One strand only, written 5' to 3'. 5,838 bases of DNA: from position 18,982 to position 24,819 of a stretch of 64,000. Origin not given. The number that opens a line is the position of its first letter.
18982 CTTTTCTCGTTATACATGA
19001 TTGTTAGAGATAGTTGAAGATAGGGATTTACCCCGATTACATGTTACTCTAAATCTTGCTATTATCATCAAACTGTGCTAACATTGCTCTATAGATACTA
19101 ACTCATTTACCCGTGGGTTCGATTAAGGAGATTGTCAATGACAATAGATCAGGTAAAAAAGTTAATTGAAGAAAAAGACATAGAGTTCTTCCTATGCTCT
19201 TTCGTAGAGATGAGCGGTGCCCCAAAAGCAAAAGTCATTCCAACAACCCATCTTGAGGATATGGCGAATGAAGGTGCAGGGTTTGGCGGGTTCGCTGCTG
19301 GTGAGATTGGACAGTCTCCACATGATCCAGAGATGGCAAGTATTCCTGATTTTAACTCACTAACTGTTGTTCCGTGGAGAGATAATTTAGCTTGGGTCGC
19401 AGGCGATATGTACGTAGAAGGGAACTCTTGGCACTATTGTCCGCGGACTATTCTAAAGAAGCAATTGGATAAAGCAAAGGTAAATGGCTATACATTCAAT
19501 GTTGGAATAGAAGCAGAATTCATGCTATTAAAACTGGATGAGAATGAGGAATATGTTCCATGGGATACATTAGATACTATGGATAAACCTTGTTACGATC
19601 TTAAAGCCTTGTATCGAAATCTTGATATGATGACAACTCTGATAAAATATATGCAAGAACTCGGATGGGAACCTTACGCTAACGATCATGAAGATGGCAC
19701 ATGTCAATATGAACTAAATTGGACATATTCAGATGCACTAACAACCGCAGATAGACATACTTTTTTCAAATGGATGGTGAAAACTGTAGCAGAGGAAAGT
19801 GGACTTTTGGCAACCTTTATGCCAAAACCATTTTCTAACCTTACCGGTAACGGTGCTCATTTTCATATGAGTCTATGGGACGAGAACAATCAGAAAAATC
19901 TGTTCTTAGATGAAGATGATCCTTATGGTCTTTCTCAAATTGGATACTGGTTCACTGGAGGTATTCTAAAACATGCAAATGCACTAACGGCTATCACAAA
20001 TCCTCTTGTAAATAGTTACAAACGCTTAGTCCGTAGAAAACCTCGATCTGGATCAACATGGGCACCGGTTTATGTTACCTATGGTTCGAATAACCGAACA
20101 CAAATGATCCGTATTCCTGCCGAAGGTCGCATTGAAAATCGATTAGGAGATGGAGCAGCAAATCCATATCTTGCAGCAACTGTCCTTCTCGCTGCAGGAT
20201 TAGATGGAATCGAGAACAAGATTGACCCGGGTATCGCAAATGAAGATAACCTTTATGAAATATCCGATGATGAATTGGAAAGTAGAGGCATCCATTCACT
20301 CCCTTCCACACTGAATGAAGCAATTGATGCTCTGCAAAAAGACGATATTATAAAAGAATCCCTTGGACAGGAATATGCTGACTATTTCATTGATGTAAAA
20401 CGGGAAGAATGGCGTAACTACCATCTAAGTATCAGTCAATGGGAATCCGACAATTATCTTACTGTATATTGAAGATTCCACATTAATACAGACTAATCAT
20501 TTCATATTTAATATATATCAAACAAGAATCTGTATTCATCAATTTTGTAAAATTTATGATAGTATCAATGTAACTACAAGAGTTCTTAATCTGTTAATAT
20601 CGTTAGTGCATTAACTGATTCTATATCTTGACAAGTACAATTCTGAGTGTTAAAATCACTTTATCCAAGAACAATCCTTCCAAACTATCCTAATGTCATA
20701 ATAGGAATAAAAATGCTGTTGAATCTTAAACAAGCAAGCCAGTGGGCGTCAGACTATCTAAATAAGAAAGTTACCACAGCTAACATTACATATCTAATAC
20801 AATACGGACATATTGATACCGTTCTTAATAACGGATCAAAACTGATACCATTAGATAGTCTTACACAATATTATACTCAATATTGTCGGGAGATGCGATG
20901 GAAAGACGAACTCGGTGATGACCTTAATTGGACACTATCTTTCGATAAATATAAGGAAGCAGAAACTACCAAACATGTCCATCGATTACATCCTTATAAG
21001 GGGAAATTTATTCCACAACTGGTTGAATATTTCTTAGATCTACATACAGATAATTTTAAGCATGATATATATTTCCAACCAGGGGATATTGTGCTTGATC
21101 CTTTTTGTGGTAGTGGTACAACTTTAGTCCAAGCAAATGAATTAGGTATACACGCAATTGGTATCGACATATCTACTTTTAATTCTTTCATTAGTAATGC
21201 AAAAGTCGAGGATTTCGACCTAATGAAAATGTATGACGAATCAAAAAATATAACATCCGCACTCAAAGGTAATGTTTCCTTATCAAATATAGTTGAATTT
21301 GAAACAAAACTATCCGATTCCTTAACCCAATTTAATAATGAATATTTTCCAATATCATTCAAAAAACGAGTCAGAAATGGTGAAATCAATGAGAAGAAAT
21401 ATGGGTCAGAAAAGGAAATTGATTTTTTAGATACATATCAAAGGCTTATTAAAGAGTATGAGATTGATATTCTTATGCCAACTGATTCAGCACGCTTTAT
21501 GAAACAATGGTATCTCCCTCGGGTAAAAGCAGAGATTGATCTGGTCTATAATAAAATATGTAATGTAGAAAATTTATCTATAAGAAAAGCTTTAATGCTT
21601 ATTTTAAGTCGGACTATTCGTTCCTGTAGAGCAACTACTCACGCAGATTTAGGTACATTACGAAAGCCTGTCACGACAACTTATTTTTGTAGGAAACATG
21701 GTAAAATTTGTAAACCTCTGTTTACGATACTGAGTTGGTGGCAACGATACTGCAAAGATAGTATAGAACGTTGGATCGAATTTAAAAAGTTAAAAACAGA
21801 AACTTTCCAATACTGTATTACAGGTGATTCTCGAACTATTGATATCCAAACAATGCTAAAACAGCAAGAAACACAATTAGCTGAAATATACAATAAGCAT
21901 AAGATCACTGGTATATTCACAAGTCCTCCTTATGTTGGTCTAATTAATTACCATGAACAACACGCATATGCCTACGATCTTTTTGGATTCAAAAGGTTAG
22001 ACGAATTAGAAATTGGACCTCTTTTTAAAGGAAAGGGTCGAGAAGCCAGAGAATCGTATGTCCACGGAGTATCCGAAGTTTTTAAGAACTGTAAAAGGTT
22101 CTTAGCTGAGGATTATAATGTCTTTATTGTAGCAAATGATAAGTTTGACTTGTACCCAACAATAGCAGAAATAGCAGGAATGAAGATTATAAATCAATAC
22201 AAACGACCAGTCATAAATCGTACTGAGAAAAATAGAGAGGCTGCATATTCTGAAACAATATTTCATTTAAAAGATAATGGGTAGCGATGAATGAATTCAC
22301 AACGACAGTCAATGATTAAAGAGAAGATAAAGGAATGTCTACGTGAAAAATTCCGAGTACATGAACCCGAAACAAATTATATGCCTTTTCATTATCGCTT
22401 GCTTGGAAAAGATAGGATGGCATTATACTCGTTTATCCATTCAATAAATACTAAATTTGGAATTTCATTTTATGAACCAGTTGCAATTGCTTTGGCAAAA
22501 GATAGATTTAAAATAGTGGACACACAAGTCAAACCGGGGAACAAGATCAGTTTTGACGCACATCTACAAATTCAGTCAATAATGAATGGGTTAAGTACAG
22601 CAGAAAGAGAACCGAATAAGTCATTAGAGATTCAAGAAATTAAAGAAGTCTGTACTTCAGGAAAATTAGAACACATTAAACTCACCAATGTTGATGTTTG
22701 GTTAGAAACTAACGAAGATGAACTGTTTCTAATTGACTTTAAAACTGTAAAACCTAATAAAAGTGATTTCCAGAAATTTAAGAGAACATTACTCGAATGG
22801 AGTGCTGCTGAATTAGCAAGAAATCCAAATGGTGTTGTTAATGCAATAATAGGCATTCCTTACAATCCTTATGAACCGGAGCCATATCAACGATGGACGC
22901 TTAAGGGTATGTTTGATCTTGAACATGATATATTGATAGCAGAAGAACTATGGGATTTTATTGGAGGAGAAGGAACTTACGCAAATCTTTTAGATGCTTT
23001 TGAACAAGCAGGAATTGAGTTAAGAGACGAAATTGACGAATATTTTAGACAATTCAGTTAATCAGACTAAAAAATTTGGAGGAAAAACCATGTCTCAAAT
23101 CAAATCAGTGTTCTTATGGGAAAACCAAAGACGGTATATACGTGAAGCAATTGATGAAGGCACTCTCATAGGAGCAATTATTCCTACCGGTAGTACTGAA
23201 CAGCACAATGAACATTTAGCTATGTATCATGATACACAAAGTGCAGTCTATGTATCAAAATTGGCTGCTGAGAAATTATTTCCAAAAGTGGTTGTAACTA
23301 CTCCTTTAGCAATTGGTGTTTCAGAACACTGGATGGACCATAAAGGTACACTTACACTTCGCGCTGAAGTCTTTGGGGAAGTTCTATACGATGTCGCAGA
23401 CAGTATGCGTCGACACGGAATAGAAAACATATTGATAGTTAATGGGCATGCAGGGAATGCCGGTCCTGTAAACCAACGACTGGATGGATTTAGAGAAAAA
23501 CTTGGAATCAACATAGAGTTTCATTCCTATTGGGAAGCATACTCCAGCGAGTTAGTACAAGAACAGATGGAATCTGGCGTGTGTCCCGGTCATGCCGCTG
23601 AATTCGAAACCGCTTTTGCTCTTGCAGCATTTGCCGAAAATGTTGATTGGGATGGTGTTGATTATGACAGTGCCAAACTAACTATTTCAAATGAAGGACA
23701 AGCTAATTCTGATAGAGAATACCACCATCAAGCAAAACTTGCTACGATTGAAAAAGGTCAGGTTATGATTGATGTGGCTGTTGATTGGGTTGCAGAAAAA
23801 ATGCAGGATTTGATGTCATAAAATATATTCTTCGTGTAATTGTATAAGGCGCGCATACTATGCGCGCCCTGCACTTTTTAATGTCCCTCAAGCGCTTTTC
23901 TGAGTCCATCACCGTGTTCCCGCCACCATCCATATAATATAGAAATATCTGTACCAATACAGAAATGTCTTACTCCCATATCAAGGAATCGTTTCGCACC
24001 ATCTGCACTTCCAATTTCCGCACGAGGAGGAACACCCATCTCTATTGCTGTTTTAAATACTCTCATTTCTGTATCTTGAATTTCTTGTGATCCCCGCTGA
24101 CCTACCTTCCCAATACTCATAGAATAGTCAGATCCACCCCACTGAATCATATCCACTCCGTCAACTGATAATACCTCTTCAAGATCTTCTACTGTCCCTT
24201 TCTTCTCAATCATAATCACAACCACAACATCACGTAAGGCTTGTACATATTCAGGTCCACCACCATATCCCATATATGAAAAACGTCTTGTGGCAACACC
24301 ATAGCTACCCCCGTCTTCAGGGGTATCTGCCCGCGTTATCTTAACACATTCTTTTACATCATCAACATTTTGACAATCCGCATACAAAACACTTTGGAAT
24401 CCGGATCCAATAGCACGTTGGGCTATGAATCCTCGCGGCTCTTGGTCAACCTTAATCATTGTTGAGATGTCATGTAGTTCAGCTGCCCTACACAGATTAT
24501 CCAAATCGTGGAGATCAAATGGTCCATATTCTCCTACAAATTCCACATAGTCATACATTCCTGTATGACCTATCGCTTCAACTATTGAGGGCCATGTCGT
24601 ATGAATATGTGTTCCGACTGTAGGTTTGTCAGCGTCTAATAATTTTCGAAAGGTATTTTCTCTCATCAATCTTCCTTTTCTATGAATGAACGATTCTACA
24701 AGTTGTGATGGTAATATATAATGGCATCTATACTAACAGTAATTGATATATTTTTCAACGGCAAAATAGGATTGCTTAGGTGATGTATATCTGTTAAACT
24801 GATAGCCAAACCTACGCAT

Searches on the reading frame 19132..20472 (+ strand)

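Call 27: search_protein_families(library=pfam, max_evalue=0.00001, proteins=[window:19132-20472:+])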
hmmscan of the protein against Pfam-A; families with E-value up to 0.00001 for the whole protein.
window:19132-20472:+ (446 aa): 1 family
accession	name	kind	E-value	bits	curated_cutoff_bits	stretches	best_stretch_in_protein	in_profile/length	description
PF00120.29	Gln-synt_C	-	2e-110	369.5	24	1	102-442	2-344/344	Glutamine synthetase, catalytic domain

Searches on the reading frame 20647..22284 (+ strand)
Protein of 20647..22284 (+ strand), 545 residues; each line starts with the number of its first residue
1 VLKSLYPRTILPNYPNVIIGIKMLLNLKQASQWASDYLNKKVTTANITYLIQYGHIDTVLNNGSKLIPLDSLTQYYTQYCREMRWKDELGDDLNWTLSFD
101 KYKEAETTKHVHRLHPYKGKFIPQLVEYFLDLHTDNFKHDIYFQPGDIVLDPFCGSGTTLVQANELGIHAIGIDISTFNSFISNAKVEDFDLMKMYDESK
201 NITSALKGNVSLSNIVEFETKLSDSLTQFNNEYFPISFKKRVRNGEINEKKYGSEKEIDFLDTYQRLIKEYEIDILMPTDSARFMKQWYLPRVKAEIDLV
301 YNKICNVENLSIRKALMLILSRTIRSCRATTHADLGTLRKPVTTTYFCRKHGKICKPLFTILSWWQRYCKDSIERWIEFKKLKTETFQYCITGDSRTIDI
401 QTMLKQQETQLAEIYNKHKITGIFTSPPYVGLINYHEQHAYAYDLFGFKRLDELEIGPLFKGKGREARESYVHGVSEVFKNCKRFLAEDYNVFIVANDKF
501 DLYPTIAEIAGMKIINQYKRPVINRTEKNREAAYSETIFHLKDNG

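Call 27: search_protein_families(library=pfam, max_evalue=0.00001, proteins=[window:20647-22284:+])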
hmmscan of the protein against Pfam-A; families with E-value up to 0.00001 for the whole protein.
window:20647-22284:+ (545 aa): 1 family
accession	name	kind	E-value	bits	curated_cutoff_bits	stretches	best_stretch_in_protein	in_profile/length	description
PF01555.25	N6_N4_Mtase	-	1.9e-17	64.4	26.7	1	91-176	138-212/221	DNA methylase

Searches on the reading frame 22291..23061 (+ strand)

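Call 27: search_protein_families(library=pfam, max_evalue=0.00001, proteins=[window:22291-23061:+])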
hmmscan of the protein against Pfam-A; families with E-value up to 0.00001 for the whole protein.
window:22291-23061:+ (256 aa): 1 family
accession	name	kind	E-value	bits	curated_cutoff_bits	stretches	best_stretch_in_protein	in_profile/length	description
PF09520.16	RE_TdeIII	-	1.8e-76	257.4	27.2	1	3-241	2-242/242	Type II restriction endonuclease, TdeIII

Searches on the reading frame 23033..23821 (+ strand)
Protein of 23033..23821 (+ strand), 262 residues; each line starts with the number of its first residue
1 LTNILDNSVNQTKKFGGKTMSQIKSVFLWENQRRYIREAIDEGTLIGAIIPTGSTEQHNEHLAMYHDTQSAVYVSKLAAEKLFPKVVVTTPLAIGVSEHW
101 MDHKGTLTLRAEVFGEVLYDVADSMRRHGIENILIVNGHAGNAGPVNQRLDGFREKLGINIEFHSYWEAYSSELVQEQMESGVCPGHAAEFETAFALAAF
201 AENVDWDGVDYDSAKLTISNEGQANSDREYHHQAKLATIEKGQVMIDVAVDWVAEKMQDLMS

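Call 27: search_protein_families(library=pfam, max_evalue=0.00001, proteins=[window:23033-23821:+])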
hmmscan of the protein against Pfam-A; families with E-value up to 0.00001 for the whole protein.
window:23033-23821:+ (262 aa): 1 family
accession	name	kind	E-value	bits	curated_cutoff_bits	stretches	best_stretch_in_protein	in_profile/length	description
PF02633.19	Creatininase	-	1.4e-39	136.4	31.3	1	47-255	17-236/238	Creatinine amidohydrolase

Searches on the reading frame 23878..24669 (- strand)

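Call 27: search_protein_families(library=pfam, max_evalue=0.00001, proteins=[window:23878-24669:-])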
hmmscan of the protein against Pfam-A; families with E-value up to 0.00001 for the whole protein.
window:23878-24669:- (263 aa): 1 family
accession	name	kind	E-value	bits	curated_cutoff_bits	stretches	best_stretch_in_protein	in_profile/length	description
PF03328.21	HpcH_HpaI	-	2.1e-15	57.1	25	1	26-213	10-185/221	HpcH/HpaI aldolase/citrate lyase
